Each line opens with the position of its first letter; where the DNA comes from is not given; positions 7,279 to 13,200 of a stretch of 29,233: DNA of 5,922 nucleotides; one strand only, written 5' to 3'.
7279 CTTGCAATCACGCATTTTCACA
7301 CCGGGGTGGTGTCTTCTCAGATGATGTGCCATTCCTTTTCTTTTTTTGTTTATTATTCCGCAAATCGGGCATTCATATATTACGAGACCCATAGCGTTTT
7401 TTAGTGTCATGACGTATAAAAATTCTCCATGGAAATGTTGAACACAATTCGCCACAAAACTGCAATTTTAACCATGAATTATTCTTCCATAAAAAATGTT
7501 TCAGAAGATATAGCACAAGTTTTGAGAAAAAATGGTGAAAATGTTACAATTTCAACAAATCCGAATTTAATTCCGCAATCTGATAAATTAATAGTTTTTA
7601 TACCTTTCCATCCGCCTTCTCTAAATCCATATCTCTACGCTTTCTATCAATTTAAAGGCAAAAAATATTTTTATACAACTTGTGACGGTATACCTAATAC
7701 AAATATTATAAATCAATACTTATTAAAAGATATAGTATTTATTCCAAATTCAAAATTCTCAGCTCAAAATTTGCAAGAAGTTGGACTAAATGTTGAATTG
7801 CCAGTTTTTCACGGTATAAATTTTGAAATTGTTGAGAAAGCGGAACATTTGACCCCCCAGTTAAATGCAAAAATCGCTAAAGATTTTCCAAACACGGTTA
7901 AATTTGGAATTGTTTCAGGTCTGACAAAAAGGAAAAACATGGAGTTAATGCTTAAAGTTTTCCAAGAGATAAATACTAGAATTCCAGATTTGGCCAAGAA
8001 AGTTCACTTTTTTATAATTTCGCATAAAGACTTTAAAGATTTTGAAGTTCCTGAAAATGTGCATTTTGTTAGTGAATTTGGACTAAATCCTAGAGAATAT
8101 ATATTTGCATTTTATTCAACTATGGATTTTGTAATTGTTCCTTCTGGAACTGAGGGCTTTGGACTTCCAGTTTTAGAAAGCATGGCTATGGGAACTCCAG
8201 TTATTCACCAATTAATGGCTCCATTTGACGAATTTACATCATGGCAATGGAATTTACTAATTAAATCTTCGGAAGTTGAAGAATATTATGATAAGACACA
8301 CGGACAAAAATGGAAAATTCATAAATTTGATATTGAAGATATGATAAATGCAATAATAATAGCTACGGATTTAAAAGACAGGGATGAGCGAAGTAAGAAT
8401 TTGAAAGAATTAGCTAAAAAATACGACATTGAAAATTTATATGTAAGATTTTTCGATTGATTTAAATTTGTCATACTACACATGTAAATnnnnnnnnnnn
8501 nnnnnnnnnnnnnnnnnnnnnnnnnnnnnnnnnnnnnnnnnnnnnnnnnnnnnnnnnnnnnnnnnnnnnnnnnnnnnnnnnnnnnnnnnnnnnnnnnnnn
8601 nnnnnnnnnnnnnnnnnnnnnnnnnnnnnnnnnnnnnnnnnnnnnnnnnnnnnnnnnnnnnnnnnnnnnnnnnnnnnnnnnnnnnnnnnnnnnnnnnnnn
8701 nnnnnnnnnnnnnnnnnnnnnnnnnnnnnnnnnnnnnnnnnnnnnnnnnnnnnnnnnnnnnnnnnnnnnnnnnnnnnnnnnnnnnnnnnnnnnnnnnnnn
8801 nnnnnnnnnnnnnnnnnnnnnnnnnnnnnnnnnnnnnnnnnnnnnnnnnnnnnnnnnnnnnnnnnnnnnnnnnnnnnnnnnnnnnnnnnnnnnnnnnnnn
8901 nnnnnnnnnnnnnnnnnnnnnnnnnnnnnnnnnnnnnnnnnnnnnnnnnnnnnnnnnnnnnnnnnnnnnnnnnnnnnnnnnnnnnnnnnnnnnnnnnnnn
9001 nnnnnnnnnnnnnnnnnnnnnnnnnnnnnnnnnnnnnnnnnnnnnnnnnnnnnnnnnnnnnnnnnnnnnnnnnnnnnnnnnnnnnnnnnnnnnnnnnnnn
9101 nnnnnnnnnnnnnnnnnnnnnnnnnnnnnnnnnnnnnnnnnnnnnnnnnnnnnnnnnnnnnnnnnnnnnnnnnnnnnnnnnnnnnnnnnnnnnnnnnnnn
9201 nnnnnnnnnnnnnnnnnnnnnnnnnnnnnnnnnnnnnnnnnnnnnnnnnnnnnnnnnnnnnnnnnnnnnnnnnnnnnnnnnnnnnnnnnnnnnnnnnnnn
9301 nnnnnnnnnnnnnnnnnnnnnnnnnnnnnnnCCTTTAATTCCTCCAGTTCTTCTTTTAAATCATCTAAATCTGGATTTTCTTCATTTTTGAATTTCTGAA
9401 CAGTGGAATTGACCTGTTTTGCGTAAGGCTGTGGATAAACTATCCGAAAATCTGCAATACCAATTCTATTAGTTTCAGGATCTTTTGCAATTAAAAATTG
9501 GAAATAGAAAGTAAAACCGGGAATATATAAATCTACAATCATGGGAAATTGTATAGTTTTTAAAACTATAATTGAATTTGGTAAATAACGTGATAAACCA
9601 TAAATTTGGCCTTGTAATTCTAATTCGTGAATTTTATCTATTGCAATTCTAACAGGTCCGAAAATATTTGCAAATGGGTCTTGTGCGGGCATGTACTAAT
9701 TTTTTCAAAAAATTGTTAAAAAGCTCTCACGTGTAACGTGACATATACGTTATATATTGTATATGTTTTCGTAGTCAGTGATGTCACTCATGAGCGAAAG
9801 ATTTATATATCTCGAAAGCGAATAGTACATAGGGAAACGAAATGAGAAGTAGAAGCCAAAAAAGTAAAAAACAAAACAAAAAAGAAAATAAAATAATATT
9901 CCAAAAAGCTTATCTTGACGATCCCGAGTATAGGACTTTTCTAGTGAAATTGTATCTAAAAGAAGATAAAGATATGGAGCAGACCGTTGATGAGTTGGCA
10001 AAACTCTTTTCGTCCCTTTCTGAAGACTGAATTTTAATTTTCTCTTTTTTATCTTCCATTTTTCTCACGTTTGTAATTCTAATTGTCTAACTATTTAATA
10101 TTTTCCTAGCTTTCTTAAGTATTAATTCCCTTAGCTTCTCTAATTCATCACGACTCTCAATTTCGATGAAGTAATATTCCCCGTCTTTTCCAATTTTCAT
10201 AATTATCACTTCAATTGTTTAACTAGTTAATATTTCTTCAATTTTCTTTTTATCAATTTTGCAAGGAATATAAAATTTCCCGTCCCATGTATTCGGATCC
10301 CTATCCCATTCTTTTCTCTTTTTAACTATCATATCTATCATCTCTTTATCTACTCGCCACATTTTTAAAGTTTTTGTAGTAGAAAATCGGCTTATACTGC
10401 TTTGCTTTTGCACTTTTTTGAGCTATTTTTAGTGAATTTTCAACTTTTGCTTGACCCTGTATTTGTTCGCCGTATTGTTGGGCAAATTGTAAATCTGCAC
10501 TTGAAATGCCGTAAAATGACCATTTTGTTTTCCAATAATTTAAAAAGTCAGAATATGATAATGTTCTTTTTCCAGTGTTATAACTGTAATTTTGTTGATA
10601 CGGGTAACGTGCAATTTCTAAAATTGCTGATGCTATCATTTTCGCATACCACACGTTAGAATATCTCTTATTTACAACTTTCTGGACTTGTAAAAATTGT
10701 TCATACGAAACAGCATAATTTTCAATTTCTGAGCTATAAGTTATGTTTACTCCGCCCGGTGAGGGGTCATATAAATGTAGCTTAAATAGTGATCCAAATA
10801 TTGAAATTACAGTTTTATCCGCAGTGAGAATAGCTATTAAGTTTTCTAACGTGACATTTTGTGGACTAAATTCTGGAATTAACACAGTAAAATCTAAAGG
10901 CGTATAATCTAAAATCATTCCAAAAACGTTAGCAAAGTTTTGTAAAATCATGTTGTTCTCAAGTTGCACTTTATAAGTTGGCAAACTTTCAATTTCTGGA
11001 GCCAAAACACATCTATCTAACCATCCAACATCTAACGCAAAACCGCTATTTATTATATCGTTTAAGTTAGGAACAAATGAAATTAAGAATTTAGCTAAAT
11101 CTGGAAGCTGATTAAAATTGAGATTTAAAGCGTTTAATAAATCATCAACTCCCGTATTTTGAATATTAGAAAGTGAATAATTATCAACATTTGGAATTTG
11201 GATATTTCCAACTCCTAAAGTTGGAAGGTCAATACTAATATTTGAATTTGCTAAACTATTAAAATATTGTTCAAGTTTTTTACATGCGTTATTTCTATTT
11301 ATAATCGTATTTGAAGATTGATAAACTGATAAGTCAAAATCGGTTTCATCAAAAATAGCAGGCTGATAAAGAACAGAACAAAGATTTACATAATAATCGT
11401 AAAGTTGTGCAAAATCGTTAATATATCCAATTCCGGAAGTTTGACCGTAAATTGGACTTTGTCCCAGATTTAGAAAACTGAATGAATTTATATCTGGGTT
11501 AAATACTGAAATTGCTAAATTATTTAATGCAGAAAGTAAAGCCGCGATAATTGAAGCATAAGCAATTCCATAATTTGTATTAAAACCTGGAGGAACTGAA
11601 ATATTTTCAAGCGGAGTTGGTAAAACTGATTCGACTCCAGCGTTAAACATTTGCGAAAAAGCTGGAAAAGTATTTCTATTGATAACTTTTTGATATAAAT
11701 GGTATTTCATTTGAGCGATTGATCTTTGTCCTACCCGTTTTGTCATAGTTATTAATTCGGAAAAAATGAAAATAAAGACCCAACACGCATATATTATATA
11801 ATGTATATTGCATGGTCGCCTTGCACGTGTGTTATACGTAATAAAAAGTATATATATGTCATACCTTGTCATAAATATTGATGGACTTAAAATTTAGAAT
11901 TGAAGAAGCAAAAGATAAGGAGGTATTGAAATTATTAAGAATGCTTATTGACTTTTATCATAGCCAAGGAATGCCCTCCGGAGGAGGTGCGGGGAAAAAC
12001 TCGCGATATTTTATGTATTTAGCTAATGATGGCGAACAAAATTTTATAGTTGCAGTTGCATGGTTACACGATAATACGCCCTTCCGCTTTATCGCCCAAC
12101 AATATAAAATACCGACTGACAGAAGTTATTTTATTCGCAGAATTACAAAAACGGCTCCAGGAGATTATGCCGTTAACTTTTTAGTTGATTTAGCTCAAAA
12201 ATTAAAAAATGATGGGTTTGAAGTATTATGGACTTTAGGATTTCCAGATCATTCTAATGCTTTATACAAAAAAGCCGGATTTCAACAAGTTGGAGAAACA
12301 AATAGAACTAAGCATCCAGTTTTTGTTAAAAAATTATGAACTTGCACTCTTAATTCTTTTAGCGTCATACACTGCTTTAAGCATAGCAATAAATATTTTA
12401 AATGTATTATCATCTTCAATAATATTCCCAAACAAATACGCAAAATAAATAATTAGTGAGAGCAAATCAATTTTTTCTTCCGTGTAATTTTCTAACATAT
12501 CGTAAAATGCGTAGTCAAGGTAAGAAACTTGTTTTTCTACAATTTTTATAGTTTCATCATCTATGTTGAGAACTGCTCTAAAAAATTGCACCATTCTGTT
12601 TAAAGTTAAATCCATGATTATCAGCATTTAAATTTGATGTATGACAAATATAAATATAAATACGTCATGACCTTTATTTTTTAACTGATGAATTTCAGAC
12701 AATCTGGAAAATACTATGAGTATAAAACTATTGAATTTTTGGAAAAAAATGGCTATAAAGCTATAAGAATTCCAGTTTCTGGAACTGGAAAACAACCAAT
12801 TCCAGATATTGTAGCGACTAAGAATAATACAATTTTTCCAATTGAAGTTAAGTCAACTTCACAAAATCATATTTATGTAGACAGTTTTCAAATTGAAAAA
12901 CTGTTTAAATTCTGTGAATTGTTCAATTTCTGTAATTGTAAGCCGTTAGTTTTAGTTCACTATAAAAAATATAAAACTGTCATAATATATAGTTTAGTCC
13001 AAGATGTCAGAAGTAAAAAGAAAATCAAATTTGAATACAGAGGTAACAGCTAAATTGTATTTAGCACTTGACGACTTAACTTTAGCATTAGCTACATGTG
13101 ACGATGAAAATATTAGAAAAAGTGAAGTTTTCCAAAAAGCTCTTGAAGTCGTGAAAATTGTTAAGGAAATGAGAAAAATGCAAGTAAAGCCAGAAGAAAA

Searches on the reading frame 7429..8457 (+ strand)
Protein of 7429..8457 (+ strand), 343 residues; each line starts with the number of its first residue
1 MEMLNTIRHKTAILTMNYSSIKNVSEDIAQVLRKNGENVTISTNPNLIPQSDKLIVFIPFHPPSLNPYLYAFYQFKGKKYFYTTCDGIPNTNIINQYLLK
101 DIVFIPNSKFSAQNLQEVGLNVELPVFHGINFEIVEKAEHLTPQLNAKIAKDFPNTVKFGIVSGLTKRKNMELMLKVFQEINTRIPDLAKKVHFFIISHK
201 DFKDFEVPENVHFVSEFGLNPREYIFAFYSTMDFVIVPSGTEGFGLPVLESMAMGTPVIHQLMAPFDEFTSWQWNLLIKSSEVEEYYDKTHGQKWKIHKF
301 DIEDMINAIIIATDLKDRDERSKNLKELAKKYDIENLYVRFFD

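Call 62: search_protein_families(library=pfam, proteins=[window:7429-8457:+], max_evalue=0.01)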
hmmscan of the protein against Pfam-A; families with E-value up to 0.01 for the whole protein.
window:7429-8457:+ (343 aa): 3 families
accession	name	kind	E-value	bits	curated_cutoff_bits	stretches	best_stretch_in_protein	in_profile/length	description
PF13692.12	Glyco_trans_1_4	-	4.4e-13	50.1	27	1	159-285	4-131/142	Glycosyl transferases group 1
PF00534.26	Glycos_transf_1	-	9.2e-13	48.5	26.4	1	158-260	17-121/172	Glycosyl transferases group 1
PF20706.3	GT4-conflict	-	5.9e-05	22.6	26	1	225-259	275-309/385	Family 4 Glycosyltransferase in conflict systems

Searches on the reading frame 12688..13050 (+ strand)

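Call 63: search_protein_families(library=pfam, proteins=[window:12688-13050:+], max_evalue=0.01)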
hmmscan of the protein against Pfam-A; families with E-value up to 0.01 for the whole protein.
window:12688-13050:+ (121 aa): 3 families
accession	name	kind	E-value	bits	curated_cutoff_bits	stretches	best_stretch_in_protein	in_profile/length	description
PF01870.24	Hjc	-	4.2e-20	71.9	21.1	1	13-95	5-84/93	Archaeal holliday junction resolvase (hjc)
PF08378.17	NERD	-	0.00065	20.6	22.1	1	7-65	2-64/111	Nuclease-related domain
PF23673.1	DUF7154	-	0.0098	16.7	27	0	29-69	4-42/108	Domain of unknown function (DUF7154)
